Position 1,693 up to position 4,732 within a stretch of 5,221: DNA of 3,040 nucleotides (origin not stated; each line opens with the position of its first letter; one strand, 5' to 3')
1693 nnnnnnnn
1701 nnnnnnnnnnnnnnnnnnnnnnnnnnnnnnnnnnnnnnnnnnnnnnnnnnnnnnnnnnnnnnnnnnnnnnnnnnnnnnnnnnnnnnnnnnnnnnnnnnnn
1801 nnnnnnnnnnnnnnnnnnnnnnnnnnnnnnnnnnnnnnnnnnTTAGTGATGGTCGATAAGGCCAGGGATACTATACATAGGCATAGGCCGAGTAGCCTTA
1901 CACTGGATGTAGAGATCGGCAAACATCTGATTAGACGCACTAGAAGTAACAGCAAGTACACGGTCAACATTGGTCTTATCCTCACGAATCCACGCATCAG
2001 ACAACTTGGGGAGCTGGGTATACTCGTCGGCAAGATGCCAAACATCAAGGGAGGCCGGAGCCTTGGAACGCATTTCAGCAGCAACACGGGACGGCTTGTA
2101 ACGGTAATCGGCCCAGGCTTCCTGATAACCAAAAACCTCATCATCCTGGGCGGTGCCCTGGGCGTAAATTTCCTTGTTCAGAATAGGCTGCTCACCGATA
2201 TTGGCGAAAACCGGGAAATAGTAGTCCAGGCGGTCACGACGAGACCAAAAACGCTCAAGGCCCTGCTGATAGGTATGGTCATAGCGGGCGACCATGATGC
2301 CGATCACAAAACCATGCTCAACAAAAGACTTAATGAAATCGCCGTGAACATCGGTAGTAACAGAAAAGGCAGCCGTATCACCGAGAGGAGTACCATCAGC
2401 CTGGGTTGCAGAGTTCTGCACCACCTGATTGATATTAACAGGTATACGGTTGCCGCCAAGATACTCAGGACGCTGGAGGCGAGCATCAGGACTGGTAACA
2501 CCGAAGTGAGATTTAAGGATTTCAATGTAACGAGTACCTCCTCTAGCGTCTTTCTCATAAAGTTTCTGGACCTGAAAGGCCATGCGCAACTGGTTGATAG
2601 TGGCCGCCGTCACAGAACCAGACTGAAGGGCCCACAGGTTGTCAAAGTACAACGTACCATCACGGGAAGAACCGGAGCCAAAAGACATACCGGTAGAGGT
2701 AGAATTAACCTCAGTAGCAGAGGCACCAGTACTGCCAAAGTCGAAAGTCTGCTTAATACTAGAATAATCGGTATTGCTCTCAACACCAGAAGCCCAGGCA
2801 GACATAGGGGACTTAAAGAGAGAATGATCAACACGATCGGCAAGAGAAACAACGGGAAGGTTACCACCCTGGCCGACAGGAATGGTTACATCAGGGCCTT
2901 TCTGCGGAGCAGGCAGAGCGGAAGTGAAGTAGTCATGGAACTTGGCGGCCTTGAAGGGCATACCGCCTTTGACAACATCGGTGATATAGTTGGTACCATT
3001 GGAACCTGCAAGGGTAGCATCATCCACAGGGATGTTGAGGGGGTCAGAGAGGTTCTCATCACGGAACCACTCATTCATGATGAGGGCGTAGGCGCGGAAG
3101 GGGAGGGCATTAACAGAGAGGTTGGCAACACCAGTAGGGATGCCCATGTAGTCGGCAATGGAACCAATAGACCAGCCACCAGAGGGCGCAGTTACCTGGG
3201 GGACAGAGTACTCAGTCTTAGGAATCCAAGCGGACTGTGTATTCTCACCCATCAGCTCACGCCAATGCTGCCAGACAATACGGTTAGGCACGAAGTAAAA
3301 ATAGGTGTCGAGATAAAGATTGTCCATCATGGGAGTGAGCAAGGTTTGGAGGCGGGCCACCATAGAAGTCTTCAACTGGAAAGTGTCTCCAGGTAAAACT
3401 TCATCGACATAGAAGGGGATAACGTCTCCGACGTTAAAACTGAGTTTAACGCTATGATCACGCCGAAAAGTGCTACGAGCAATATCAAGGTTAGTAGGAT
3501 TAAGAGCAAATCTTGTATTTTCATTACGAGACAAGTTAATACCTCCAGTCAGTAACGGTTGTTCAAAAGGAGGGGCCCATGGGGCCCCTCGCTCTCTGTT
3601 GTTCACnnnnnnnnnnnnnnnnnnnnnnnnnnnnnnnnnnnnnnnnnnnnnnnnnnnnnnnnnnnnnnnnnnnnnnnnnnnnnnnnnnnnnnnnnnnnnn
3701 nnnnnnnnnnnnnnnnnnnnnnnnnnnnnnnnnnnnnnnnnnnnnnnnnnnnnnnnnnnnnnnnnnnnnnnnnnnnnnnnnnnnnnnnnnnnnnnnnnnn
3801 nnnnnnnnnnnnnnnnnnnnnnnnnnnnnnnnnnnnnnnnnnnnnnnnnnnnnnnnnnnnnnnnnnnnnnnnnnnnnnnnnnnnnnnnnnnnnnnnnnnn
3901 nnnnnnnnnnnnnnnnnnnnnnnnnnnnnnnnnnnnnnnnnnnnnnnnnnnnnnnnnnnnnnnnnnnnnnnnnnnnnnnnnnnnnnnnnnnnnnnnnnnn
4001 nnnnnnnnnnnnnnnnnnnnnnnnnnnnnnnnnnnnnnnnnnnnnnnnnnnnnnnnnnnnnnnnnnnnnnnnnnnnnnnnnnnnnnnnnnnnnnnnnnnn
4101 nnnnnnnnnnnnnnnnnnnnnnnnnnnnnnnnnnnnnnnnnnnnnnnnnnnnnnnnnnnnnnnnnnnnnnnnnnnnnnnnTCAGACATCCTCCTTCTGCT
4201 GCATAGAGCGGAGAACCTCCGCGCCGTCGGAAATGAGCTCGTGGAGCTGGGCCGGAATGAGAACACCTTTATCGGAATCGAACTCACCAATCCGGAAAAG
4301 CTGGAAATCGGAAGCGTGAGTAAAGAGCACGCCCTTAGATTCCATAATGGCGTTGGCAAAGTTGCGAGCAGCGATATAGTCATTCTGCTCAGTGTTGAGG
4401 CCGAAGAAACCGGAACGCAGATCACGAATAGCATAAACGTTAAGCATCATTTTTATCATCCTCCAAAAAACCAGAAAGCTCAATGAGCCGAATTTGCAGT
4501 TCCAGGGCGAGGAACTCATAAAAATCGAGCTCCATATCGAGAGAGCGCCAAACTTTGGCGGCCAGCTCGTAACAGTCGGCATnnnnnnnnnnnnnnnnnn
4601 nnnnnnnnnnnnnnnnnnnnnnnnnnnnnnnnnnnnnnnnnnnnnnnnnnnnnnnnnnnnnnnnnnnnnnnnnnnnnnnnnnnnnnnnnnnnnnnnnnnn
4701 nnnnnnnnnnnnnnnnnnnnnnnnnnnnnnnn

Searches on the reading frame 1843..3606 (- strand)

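Call 46: search_protein_families(library=pfam, proteins=[window:1843-3606:-], max_evalue=0.01)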
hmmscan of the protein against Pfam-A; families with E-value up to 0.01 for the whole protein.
window:1843-3606:- (587 aa): 1 family
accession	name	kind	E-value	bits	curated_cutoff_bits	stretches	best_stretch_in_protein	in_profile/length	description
PF02305.22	Phage_F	-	1.2e-169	565.7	25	1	42-583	8-501/501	Capsid protein (F protein)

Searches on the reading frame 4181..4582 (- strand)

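Call 46: search_protein_families(library=pfam, proteins=[window:4181-4582:-], max_evalue=0.01)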
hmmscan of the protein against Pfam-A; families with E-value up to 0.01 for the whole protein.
window:4181-4582:- (133 aa): 1 family
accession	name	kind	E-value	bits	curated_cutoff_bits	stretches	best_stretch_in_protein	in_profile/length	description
PF20577.3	Phage_ORF5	-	4.2e-17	61.9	27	1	49-121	1-74/75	Phage ORF5 protein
